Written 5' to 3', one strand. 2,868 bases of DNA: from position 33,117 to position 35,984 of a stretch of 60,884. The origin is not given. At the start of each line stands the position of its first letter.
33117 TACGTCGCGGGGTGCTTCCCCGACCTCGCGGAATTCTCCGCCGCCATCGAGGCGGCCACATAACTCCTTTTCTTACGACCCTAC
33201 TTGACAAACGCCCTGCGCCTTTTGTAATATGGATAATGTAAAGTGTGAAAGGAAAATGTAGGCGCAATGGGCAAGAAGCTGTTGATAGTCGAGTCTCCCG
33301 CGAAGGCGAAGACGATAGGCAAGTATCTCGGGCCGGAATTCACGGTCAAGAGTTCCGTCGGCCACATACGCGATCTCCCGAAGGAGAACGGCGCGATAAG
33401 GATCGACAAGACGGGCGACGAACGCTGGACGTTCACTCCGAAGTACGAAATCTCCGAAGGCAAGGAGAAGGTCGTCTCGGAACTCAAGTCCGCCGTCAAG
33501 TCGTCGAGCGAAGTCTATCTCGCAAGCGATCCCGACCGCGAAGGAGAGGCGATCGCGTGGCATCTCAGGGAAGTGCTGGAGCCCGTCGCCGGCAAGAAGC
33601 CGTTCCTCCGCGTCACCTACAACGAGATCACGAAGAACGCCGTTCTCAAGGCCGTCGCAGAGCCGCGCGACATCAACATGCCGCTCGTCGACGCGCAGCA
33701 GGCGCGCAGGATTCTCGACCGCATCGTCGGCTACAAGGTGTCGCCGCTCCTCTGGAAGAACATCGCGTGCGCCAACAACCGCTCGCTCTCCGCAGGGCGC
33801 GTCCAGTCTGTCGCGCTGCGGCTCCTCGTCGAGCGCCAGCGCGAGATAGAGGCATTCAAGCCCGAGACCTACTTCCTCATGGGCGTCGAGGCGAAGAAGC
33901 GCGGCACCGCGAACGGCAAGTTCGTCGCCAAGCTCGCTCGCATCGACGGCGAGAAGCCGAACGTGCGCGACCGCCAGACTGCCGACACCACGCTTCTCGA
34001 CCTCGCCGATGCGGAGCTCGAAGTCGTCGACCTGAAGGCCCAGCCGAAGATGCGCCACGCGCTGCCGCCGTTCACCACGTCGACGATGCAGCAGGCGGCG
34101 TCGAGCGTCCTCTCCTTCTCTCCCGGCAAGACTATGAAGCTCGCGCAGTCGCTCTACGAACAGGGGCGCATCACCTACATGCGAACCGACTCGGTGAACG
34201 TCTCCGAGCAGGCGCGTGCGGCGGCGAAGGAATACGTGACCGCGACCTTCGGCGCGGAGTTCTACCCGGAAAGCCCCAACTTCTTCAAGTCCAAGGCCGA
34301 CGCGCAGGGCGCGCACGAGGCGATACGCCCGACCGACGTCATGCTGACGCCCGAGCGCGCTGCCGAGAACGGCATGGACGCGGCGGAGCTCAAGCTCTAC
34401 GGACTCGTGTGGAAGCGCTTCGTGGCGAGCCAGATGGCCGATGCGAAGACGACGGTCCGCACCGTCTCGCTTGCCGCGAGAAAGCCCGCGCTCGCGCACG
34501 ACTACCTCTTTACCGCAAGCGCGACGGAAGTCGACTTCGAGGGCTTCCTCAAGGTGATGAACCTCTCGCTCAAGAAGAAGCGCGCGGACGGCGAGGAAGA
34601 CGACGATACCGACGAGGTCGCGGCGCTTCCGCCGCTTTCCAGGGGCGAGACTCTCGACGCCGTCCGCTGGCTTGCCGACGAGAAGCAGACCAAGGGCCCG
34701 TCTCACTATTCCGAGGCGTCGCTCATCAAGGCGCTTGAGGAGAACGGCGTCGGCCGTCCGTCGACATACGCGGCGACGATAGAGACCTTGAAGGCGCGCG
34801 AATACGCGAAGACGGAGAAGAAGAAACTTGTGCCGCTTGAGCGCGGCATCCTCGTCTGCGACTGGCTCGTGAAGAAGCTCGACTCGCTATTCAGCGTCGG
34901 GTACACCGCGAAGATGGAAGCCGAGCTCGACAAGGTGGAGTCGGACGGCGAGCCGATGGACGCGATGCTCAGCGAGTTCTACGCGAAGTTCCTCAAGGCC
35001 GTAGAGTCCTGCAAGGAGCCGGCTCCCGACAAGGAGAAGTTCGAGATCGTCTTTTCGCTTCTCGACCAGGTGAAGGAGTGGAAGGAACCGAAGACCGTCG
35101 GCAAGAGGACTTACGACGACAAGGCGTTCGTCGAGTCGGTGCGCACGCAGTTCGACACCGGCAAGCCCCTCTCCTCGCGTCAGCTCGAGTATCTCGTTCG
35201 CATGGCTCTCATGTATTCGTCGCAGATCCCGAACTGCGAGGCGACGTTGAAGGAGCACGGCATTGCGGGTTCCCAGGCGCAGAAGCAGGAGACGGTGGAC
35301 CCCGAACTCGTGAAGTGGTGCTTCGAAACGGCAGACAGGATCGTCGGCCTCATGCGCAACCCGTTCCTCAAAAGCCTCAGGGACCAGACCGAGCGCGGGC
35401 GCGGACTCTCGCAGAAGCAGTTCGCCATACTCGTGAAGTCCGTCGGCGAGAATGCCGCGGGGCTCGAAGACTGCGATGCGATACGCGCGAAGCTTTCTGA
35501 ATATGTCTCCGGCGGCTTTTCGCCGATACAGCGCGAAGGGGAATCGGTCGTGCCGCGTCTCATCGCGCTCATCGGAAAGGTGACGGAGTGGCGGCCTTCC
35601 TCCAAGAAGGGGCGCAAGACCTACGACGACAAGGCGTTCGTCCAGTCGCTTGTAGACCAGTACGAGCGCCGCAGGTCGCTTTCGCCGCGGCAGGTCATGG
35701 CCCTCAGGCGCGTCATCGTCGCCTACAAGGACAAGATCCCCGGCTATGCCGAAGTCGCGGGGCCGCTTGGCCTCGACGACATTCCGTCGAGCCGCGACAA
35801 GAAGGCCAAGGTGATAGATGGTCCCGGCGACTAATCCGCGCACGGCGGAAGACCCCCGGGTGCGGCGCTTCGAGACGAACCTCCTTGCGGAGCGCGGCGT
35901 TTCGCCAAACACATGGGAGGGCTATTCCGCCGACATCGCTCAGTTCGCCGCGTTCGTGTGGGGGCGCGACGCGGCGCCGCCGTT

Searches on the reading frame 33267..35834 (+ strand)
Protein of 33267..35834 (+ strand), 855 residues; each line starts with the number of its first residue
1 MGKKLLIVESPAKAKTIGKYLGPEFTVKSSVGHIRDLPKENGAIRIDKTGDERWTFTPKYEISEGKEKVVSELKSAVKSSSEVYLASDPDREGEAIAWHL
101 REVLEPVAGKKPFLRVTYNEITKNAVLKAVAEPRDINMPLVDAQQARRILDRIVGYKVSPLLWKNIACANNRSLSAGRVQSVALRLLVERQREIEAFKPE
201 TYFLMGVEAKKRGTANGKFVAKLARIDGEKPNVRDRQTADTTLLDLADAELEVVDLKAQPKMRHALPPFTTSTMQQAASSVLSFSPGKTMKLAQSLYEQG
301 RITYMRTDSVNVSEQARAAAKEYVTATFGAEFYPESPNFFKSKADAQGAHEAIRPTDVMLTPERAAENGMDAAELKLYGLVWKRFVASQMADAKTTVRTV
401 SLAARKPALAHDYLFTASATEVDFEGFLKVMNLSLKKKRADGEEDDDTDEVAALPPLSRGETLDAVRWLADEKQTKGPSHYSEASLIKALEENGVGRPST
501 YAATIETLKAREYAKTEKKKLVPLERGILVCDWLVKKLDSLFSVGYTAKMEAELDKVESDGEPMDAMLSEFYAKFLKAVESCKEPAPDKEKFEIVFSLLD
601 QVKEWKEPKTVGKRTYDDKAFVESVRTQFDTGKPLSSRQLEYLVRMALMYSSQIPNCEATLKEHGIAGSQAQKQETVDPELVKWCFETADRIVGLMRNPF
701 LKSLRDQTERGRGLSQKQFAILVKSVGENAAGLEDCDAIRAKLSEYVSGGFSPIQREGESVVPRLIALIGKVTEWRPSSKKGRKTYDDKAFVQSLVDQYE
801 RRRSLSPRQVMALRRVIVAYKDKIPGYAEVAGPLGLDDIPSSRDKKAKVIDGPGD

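Call 77: search_protein_families(library=pfam, proteins=[window:33267-35834:+], max_evalue=0.00001)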
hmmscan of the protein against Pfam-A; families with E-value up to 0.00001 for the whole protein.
window:33267-35834:+ (855 aa): 2 families
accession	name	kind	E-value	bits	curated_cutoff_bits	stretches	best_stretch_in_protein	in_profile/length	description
PF01131.25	Topoisom_bac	-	7.1e-109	364.9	35.1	1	136-562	2-404/411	DNA topoisomerase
PF01751.28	Toprim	-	1e-18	67.7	23.1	1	5-119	2-94/96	Toprim domain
